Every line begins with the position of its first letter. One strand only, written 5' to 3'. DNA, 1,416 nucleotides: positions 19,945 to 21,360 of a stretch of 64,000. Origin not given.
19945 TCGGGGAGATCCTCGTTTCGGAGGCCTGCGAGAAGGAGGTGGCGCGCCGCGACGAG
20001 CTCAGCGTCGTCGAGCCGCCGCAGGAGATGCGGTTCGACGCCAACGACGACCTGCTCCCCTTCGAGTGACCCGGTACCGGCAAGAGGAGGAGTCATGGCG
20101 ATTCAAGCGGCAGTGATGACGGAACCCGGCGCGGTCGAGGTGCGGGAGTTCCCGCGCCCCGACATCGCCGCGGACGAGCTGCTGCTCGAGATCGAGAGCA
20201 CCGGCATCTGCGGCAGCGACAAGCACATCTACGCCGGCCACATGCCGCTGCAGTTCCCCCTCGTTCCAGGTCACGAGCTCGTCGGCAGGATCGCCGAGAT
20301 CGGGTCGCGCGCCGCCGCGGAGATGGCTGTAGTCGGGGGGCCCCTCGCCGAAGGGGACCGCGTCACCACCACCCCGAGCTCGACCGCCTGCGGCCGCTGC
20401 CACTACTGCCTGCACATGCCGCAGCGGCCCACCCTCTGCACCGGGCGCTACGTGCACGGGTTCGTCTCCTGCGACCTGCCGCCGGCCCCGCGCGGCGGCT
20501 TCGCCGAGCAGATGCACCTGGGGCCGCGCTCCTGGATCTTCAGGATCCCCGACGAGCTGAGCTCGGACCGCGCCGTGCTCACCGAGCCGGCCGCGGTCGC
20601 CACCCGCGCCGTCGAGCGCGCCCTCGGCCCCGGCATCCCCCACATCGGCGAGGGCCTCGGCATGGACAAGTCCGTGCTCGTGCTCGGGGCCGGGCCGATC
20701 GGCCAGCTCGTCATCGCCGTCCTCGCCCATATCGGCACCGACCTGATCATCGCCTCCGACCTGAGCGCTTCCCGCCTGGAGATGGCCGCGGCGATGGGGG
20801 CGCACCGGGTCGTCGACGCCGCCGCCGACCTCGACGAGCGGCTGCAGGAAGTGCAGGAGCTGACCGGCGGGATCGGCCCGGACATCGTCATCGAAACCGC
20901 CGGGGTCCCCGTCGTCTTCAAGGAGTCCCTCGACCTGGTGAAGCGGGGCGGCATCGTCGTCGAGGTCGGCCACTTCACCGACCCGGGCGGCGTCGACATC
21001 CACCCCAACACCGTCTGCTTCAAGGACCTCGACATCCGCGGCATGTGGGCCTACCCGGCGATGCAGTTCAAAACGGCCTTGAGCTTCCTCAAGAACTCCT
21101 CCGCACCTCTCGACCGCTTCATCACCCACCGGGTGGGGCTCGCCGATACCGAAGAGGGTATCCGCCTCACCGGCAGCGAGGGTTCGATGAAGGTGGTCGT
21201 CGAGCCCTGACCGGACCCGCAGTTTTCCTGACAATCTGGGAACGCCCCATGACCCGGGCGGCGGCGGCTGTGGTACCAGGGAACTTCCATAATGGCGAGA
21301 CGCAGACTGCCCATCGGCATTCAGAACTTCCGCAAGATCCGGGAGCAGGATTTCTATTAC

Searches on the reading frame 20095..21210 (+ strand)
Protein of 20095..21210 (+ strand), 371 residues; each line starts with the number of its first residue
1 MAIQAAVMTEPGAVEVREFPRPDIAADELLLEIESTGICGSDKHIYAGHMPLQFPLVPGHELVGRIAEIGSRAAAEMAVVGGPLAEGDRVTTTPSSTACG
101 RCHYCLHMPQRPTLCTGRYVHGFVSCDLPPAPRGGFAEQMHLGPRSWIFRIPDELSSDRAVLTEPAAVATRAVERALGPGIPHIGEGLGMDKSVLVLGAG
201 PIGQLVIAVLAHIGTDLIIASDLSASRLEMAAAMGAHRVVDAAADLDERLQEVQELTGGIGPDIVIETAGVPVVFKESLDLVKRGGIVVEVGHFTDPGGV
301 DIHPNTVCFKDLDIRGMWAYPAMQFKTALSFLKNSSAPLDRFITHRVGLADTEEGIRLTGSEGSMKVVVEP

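Call 27: search_protein_families(library=pfam, proteins=[window:20095-21210:+], max_evalue=0.01)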
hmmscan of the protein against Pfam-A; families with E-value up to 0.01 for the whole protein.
window:20095-21210:+ (371 aa): 5 families
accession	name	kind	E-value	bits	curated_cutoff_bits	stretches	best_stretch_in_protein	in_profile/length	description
PF00107.32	ADH_zinc_N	-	1e-25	90.6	31.8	1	201-333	1-128/129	Zinc-binding dehydrogenase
PF08240.17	ADH_N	-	1.5e-19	70.6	23.5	1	26-153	2-104/104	Alcohol dehydrogenase GroES-like domain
PF16912.11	Glu_dehyd_C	-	3.2e-12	46.8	34.9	1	158-370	2-210/211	Glucose dehydrogenase C-terminus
PF03435.24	Sacchrp_dh_NADP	-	0.0021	18.8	25.1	1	194-270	1-77/129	Saccharopine dehydrogenase NADP binding domain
PF13602.12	ADH_zinc_N_2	-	0.0081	17.5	27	0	235-307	2-58/134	Zinc-binding dehydrogenase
